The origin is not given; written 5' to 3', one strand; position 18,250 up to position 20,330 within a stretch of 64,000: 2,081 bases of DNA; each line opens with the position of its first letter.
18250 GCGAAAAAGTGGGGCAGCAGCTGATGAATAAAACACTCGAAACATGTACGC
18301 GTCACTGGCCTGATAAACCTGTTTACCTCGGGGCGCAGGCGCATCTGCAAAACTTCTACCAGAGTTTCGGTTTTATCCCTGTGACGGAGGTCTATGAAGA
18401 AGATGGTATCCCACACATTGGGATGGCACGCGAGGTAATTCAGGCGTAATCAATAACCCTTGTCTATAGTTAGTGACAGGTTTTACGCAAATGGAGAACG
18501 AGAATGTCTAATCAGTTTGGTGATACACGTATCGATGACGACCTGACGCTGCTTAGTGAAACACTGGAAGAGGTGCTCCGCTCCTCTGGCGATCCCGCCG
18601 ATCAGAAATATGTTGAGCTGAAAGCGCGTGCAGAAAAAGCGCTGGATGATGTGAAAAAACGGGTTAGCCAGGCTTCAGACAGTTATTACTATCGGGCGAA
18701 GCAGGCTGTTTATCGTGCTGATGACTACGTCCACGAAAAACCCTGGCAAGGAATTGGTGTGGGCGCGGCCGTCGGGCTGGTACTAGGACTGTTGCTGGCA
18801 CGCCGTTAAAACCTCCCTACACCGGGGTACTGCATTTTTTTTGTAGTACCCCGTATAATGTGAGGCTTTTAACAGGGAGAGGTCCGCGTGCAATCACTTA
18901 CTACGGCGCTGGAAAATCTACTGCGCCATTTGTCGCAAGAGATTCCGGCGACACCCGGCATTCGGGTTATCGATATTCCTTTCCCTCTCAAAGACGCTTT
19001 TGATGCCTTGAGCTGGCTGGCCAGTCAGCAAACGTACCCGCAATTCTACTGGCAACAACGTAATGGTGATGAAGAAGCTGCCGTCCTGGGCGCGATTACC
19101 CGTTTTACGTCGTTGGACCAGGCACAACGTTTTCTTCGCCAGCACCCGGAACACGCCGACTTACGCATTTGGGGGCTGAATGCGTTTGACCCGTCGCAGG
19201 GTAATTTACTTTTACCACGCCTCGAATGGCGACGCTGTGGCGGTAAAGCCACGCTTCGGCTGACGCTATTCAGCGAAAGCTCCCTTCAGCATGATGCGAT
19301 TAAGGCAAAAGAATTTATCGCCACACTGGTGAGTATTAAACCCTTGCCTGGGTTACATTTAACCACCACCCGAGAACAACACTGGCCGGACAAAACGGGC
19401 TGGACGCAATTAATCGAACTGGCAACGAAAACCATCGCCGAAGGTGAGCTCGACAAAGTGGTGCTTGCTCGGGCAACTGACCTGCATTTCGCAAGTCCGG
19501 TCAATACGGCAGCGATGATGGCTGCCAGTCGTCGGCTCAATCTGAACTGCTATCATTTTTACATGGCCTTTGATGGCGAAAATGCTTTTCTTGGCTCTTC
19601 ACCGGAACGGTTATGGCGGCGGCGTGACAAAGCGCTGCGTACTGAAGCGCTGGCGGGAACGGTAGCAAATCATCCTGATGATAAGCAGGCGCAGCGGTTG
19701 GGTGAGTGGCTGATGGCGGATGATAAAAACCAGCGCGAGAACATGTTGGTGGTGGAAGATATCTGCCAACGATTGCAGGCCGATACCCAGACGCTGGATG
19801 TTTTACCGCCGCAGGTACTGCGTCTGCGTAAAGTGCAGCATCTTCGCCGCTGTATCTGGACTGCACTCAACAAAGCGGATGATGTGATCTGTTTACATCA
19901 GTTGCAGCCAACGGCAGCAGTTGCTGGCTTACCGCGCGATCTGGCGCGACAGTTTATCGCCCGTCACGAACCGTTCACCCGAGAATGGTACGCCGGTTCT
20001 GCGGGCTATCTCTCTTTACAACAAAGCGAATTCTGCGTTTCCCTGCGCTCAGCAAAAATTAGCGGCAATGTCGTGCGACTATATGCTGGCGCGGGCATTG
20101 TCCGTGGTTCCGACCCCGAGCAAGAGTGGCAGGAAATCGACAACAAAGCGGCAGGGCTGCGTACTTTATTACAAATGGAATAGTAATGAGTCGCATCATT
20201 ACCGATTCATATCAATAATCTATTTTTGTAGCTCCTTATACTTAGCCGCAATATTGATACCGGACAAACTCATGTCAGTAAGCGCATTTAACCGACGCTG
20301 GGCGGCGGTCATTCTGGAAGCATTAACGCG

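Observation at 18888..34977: Non-ATG initiation codons inferred for menF, ais and nudI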

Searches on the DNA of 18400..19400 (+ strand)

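Call 9: search_dna_similar(query=window:18400-19400:+, collection=ecoli_genomes, mode=near, max_rows=40, rows=spread)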
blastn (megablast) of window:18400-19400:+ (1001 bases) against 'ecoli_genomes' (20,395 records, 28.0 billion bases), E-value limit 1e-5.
Records with a match: 5422; places in all: 5422; records where one place covers at least 80% of the query: 5422.
Genomes with a match: 5421 of 5426; with a place that covers at least 80% of the query: 5421. Places per genome that has any: lowest 1, median 1, highest 2. On chromosomes: 5421 places; on plasmids: 1.
Best place of each record, by identity: >=99% 220; 95-99% 5202.
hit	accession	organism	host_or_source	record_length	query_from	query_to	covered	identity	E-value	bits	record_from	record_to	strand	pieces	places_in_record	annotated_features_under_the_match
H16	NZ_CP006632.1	Escherichia coli PCN033 strain PCN033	-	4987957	1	1001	100%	99.4%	0e+0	1816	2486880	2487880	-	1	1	menF: isochorismate synthase MenF | elaB: stress response protein ElaB | elaA: GNAT family N-acetyltransferase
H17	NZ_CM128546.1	Escherichia coli strain MMC-J-0066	Homo sapiens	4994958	1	1001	100%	99.0%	0e+0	1794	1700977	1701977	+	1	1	menF: isochorismate synthase MenF | elaB: stress response protein ElaB | elaA: GNAT family N-acetyltransferase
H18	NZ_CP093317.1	Escherichia coli strain HUM3355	Homo sapiens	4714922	1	1001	100%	98.9%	0e+0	1788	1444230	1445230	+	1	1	menF: isochorismate synthase MenF | elaB: stress response protein ElaB | elaA: GNAT family N-acetyltransferase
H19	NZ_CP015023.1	Escherichia coli strain SRCC 1675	Apple cider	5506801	1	1001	100%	98.8%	0e+0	1783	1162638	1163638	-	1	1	menF: isochorismate synthase MenF | elaB: stress response protein ElaB | elaA: GNAT family N-acetyltransferase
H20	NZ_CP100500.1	Escherichia coli strain LH50-c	Gallus gallus domesticus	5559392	1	1001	100%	98.8%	0e+0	1783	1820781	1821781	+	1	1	menF: isochorismate synthase MenF | elaB: stress response protein ElaB | elaA: GNAT family N-acetyltransferase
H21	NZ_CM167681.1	Escherichia coli strain NCCP 14541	Homo sapiens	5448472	1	1001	100%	98.8%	0e+0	1783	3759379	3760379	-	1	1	menF: isochorismate synthase MenF | elaB: stress response protein ElaB | elaA: GNAT family N-acetyltransferase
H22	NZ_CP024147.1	Escherichia coli strain 14EC033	clinical patient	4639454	1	1001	100%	98.7%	0e+0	1777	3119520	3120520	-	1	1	menF: isochorismate synthase MenF | elaB: stress response protein ElaB | elaA: GNAT family N-acetyltransferase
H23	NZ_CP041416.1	Escherichia coli strain STEC711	goat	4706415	1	1001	100%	98.7%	0e+0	1777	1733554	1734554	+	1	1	menF: isochorismate synthase MenF | elaB: stress response protein ElaB | elaA: GNAT family N-acetyltransferase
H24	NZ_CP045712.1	Escherichia coli strain FHI_NMBU_11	Homo sapiens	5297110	1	1001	100%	98.7%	0e+0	1777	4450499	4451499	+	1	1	menF: isochorismate synthase MenF | elaB: stress response protein ElaB | elaA: GNAT family N-acetyltransferase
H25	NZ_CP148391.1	Escherichia coli strain Z1323HEC0010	Homo sapiens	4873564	1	1001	100%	98.7%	0e+0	1777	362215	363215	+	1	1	menF: isochorismate synthase MenF | elaB: stress response protein ElaB | elaA: GNAT family N-acetyltransferase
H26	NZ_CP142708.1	Escherichia coli strain T28R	dog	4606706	1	1001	100%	98.7%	0e+0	1777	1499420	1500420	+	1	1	menF: isochorismate synthase MenF | elaB: stress response protein ElaB | elaA: GNAT family N-acetyltransferase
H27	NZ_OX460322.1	Escherichia coli strain EC0880B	Derived from parental isolate EC0880B ...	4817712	1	1001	100%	98.7%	0e+0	1777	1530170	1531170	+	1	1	menF: isochorismate synthase MenF | elaB: stress response protein ElaB | elaA: GNAT family N-acetyltransferase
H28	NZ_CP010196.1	Escherichia coli strain M9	mouse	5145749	1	1001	100%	98.6%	0e+0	1772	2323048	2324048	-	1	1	menF: isochorismate synthase MenF | elaB: stress response protein ElaB | elaA: GNAT family N-acetyltransferase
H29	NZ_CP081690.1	Escherichia coli strain 0H25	-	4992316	1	1001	100%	98.6%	0e+0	1772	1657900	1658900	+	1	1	menF: isochorismate synthase MenF | elaB: stress response protein ElaB | elaA: GNAT family N-acetyltransferase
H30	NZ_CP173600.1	Escherichia coli strain 98191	Homo sapiens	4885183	1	1001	100%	98.6%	0e+0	1772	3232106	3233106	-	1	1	menF: isochorismate synthase MenF | elaB: stress response protein ElaB | elaA: GNAT family N-acetyltransferase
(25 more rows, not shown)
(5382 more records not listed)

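Call 10: get_annotated_region(hit=H16, flank=300)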
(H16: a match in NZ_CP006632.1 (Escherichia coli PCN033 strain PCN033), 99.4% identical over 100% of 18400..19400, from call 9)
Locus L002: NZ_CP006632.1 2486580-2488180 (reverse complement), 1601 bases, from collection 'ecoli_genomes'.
description: Escherichia coli PCN033 chromosome, complete genome
organism: Escherichia coli PCN033 strain PCN033 (NCBI taxid 1001989)
replicon: chromosome; assembly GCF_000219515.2
host: -; source: -; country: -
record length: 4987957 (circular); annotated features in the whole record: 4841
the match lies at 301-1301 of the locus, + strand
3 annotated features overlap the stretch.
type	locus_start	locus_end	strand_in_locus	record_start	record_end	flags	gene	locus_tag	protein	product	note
CDS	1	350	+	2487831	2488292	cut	elaA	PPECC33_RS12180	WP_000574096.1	GNAT family N-acetyltransferase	-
CDS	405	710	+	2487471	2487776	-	elaB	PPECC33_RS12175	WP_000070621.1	stress response protein ElaB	-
CDS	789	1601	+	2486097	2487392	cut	menF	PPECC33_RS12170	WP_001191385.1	isochorismate synthase MenF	-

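Call 50: search_dna_similar(query=window:18873-18903:+, collection=ecoli_genomes, mode=near, max_evalue=10, max_rows=1)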
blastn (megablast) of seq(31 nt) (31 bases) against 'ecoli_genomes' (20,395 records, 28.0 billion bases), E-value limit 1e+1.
Records with a match: 5358; places in all: 5358; records where one place covers at least 80% of the query: 5358.
Genomes with a match: 5357 of 5426; with a place that covers at least 80% of the query: 5357. Places per genome that has any: lowest 1, median 1, highest 2. On chromosomes: 5357 places; on plasmids: 1.
Best place of each record, by identity: >=99% 5348; 95-99% 10.
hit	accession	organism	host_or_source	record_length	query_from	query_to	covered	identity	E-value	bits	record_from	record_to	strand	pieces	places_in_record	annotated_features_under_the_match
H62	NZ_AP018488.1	Escherichia coli O157:H7 strain PV15-279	Homo sapiens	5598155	1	31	100%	100.0%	4e-7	58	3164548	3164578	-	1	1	menF: isochorismate synthase MenF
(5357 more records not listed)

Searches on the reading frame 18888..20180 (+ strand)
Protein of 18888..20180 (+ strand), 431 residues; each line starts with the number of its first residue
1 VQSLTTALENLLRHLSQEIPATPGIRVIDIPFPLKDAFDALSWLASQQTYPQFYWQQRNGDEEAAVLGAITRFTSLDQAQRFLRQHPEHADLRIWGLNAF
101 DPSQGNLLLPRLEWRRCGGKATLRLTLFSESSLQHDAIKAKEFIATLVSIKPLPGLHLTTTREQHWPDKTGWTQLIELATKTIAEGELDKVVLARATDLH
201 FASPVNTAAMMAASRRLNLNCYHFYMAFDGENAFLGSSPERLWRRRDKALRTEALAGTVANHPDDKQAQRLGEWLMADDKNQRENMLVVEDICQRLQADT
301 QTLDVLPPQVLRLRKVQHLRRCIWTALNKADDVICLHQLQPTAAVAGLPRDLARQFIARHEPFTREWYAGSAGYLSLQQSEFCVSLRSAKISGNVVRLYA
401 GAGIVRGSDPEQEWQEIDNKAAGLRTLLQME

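Call 15: search_solved_structures(query=window:18888-20180:+, max_evalue=1e-50, show_alignments=1)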
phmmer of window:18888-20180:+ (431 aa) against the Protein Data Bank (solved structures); distinct sequences matched with E-value up to 1e-50: 2.
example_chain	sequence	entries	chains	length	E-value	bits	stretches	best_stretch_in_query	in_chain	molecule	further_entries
2eua_A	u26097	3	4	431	3.7e-292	971.5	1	1-431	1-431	Menaquinone-specific isochorismate synthase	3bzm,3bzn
3gse_A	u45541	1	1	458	7.2e-137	459.9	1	3-430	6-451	Menaquinone-specific isochorismate synthase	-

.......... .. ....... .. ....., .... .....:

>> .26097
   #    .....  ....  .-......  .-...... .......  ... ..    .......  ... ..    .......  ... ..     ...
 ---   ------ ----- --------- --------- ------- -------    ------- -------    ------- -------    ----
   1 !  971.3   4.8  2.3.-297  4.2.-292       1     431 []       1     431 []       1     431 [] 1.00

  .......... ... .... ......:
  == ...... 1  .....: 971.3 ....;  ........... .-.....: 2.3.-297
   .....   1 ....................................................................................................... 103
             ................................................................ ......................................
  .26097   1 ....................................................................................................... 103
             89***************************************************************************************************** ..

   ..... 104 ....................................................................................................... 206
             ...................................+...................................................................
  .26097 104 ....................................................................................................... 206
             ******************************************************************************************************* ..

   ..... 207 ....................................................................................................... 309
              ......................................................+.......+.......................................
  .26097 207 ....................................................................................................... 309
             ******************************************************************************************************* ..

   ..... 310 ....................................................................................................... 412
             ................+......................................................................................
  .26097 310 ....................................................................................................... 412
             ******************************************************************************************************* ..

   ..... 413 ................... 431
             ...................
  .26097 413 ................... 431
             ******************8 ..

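Call 23: search_protein_families(library=ncbifam, proteins=[window:18888-20180:+], max_evalue=0.00001)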
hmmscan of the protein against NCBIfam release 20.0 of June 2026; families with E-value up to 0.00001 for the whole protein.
window:18888-20180:+ (431 aa): 26 families (the best 25 are shown)
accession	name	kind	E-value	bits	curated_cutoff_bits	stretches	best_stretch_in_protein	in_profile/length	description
NF011588.0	PRK15012.1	equivalog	3.3e-282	935.7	488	1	1-431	1-431/431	isochorismate synthase MenF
TIGR00543.1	isochor_syn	subfamily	1.2e-107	360.2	224.75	1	93-427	2-348/349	isochorismate synthase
NF005459.0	PRK07054.1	equivalog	1.3e-61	209.1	475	1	104-429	128-457/476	isochorismate synthase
NF005380.0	PRK06923.1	equivalog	2.7e-40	138.8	486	1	160-429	112-387/399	isochorismate synthase DhbC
NF011591.0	PRK15016.1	equivalog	5.2e-40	137.7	624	1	158-422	115-382/391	isochorismate synthase EntC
TIGR01820.1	TrpE-arch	equivalog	1.9e-39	136.2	512.05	1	165-426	183-446/449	anthranilate synthase component I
TIGR00564.1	trpE_most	equivalog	8.9e-32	110.7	517.7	1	168-425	192-451/455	anthranilate synthase component I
NF010089.0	PRK13574.1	equivalog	4.3e-31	108.3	527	1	164-428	152-418/421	anthranilate synthase component I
TIGR03494.1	salicyl_syn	equivalog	7.2e-29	100.8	325.15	1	147-424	143-419/425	salicylate synthase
TIGR00553.1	pabB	equivalog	2.8e-27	95.8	328.4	1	123-422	33-327/329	aminodeoxychorismate synthase component I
NF006563.0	PRK09070.1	equivalog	8.9e-27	93.8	514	1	130-429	145-445/447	aminodeoxychorismate synthase component I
NF010087.0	PRK13572.1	equivalog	2e-26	92.7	580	1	168-424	171-427/435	anthranilate synthase component I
TIGR01824.1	PabB-clade2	equivalog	2.2e-26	93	408.55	1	167-424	94-355/355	aminodeoxychorismate synthase, component I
NF005009.0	PRK06404.1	equivalog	1e-22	80.9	422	1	179-422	114-348/351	anthranilate synthase component I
NF010086.0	PRK13571.1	equivalog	2.7e-22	79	693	1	168-423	229-492/510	anthranilate synthase component I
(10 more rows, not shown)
